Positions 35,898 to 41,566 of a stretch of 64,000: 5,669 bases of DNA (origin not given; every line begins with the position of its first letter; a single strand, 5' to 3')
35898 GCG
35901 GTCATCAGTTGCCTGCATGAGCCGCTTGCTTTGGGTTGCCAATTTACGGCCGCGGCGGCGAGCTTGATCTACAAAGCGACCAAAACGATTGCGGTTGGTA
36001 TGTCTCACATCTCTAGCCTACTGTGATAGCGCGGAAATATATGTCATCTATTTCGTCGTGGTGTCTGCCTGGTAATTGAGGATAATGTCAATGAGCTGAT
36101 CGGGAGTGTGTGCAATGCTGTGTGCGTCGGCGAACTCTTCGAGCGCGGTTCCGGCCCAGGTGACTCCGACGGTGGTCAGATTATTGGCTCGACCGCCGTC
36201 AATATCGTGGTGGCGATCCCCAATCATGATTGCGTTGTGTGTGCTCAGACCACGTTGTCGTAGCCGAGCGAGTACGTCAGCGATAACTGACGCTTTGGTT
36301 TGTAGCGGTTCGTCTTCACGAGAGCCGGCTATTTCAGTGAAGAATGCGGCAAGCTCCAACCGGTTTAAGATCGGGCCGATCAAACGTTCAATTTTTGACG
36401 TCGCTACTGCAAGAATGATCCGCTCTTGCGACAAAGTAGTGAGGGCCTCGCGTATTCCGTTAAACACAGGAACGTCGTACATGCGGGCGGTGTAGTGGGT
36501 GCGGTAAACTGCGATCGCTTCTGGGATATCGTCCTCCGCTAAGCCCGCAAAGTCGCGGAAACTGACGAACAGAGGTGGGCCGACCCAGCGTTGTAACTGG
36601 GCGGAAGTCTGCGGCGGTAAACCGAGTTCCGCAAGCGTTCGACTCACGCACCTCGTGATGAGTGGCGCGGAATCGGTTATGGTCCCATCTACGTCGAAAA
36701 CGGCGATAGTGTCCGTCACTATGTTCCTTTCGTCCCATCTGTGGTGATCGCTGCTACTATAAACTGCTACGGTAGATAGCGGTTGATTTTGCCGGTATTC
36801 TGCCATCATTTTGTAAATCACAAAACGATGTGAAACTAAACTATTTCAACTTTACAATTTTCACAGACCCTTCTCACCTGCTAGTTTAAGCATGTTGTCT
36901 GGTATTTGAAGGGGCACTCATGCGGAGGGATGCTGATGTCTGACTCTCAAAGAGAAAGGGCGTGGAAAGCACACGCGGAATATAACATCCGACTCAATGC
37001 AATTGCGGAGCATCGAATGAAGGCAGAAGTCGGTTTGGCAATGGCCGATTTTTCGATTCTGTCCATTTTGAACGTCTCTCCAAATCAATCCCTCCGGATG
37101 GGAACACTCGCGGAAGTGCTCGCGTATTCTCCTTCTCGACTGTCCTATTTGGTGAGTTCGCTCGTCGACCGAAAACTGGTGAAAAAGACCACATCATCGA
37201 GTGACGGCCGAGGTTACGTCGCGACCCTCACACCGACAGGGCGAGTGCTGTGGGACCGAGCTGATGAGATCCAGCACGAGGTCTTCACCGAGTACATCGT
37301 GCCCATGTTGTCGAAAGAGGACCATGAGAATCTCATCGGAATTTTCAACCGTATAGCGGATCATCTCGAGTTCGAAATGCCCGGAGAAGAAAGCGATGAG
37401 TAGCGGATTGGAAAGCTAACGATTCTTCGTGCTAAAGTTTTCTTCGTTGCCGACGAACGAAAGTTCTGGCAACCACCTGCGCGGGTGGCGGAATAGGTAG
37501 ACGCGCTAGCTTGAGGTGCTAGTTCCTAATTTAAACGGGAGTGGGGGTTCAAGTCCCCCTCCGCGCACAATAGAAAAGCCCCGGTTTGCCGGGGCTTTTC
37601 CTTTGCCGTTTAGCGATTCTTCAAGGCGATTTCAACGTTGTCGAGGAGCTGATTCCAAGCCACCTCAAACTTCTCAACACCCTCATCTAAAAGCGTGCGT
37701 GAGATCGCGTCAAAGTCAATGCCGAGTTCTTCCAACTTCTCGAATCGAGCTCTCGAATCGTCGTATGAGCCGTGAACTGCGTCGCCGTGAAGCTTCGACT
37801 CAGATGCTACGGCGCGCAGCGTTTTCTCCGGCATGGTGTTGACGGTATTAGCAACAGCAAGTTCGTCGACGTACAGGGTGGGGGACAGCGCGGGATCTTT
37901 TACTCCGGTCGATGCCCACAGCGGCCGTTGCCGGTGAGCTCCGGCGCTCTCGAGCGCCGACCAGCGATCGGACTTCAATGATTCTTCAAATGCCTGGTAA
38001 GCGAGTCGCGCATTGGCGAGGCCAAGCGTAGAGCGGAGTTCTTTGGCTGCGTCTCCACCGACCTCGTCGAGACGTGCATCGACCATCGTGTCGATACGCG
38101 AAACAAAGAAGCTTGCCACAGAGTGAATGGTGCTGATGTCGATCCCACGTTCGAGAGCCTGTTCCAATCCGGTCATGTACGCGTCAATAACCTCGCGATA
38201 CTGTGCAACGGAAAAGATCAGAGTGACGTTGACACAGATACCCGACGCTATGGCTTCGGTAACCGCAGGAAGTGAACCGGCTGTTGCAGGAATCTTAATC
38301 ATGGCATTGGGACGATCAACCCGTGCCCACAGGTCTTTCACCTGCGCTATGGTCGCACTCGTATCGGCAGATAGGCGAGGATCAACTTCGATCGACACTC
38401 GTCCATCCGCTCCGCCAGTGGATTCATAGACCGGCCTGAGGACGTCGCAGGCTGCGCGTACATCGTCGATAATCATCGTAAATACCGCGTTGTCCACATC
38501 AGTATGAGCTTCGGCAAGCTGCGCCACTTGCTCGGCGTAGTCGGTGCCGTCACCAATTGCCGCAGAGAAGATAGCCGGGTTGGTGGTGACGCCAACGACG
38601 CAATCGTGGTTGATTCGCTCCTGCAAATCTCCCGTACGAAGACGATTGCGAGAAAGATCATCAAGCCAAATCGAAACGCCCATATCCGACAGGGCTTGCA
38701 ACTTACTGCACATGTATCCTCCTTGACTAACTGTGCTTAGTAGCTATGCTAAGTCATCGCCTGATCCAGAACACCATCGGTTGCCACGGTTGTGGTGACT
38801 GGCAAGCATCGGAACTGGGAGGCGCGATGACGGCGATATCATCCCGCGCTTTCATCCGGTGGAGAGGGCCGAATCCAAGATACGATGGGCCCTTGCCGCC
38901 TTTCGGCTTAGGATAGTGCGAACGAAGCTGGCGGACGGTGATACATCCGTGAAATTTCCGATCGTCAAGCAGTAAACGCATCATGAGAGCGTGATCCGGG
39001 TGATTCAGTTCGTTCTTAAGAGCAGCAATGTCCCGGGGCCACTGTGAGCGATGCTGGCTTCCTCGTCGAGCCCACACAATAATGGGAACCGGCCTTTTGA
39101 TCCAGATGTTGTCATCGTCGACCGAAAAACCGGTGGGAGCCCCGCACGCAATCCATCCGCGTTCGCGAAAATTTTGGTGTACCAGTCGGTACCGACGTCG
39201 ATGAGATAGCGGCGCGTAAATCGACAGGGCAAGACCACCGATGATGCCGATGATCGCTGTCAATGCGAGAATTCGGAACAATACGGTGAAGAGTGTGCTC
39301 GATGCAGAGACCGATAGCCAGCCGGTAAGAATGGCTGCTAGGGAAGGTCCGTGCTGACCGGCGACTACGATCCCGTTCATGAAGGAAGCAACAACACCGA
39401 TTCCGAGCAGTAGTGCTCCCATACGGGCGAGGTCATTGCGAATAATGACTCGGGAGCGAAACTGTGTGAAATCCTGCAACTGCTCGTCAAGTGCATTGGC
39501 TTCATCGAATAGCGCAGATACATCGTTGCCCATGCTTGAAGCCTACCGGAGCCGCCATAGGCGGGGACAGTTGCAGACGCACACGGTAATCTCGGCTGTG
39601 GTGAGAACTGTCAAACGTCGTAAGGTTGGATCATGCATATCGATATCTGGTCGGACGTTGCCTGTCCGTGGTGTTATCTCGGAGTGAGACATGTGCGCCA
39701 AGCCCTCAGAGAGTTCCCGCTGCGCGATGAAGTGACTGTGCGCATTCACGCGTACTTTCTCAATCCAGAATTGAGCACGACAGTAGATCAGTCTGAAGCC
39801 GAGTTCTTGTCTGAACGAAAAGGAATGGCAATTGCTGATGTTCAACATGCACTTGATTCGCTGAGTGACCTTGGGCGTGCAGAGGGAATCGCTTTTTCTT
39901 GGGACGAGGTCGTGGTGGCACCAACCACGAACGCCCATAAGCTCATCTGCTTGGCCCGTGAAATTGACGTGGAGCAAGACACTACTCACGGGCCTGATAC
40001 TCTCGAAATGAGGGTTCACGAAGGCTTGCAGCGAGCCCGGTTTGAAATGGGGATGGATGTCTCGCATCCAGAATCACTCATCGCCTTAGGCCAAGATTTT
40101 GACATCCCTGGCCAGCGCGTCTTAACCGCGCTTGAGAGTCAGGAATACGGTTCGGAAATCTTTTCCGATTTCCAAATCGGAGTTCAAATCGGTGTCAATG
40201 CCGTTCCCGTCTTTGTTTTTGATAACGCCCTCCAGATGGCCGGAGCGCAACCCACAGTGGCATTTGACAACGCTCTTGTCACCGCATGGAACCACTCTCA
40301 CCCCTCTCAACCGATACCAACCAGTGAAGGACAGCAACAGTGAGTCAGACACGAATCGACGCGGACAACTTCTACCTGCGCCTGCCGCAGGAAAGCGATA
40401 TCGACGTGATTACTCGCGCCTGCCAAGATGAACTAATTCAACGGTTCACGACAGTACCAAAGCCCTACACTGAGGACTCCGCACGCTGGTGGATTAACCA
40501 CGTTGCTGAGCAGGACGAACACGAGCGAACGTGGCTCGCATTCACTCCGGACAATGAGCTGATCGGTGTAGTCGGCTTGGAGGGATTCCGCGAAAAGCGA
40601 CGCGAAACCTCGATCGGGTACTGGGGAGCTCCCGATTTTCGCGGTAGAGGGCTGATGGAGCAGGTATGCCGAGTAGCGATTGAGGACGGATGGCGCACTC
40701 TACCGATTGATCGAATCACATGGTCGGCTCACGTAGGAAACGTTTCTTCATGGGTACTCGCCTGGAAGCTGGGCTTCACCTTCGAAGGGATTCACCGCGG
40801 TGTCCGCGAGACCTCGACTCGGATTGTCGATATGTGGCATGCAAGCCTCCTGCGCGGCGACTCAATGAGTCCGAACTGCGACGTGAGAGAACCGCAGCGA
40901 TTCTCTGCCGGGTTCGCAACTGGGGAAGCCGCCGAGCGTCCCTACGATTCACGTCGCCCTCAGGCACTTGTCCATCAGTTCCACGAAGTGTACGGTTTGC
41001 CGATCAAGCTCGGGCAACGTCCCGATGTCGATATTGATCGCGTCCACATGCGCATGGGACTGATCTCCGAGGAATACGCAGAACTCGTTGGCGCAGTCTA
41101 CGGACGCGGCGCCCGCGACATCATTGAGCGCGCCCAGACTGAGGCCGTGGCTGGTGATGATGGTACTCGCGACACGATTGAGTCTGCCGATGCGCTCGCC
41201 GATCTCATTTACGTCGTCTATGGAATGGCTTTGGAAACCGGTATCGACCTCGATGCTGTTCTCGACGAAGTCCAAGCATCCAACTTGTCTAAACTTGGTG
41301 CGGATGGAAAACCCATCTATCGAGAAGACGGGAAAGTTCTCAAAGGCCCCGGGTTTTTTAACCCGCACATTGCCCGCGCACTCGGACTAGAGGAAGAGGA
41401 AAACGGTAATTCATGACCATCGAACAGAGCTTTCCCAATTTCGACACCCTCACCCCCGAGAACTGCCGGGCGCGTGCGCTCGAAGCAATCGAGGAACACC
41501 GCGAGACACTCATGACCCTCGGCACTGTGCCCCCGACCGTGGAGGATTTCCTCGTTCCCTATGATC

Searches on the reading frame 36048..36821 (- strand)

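Call 97: search_protein_families(library=pfam, proteins=[window:36048-36821:-], max_evalue=0.00001)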
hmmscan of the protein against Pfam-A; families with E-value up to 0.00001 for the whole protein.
window:36048-36821:- (257 aa): 4 families
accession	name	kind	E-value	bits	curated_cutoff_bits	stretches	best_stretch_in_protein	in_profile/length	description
PF13419.12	HAD_2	-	6.8e-29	101.7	23.8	1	41-220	2-178/178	Haloacid dehalogenase-like hydrolase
PF00702.32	Hydrolase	-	6.9e-16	59.6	26.4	1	40-212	4-189/191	haloacid dehalogenase-like hydrolase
PF12710.13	HAD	-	6.6e-10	40.2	27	1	40-208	1-186/189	haloacid dehalogenase-like hydrolase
PF13242.12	Hydrolase_like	-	2.1e-07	31.2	22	1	183-243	13-72/75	HAD-hyrolase-like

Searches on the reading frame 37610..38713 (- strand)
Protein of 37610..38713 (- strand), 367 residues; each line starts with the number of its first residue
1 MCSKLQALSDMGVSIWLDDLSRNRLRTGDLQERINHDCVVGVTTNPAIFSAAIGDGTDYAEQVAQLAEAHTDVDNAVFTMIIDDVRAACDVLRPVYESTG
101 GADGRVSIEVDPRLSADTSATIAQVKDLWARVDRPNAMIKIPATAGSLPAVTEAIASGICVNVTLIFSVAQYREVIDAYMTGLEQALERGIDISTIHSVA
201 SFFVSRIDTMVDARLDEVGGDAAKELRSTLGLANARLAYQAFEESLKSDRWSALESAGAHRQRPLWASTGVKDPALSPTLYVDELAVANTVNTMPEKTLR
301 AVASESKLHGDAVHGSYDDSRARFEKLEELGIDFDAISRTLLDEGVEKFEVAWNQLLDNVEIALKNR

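Call 97: search_protein_families(library=pfam, proteins=[window:37610-38713:-], max_evalue=0.00001)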
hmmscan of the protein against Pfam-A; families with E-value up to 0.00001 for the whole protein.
window:37610-38713:- (367 aa): 1 family
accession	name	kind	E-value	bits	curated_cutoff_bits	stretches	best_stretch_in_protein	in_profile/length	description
PF00923.25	TAL_FSA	-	1.2e-78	264.8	27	1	15-359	1-284/285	Transaldolase/Fructose-6-phosphate aldolase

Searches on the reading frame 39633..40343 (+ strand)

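Call 98: search_protein_families(library=pfam, proteins=[window:39633-40343:+], max_evalue=0.00001)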
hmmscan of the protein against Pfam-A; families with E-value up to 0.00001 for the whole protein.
window:39633-40343:+ (236 aa): 1 family
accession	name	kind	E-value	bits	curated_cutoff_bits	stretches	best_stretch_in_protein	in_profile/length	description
PF01323.26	DSBA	-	1.8e-19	70.7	25.6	1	3-215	2-190/191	DSBA-like thioredoxin domain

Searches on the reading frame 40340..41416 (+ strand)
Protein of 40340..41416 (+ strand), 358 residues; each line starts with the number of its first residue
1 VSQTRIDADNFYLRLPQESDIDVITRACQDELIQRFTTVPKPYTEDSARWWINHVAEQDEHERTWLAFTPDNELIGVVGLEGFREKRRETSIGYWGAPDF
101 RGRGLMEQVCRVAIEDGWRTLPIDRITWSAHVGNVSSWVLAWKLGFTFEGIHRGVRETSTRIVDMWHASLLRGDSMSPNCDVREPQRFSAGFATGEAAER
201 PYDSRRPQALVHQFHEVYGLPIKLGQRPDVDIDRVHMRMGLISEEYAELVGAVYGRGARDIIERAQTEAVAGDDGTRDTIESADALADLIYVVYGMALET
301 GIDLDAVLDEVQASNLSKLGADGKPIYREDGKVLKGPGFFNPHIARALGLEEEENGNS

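Call 98: search_protein_families(library=pfam, proteins=[window:40340-41416:+], max_evalue=0.00001)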
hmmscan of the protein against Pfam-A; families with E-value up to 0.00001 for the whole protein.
window:40340-41416:+ (358 aa): 3 families
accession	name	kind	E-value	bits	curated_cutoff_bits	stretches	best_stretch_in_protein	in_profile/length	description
PF13302.13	Acetyltransf_3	-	3.8e-23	83.1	25.4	1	12-147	3-138/138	Acetyltransferase (GNAT) domain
PF01503.22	PRA-PH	-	2.2e-12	47.6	21.3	1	212-315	2-86/86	Phosphoribosyl-ATP pyrophosphohydrolase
PF00583.31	Acetyltransf_1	-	3.2e-07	31.1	20.7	1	43-146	19-116/116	Acetyltransferase (GNAT) family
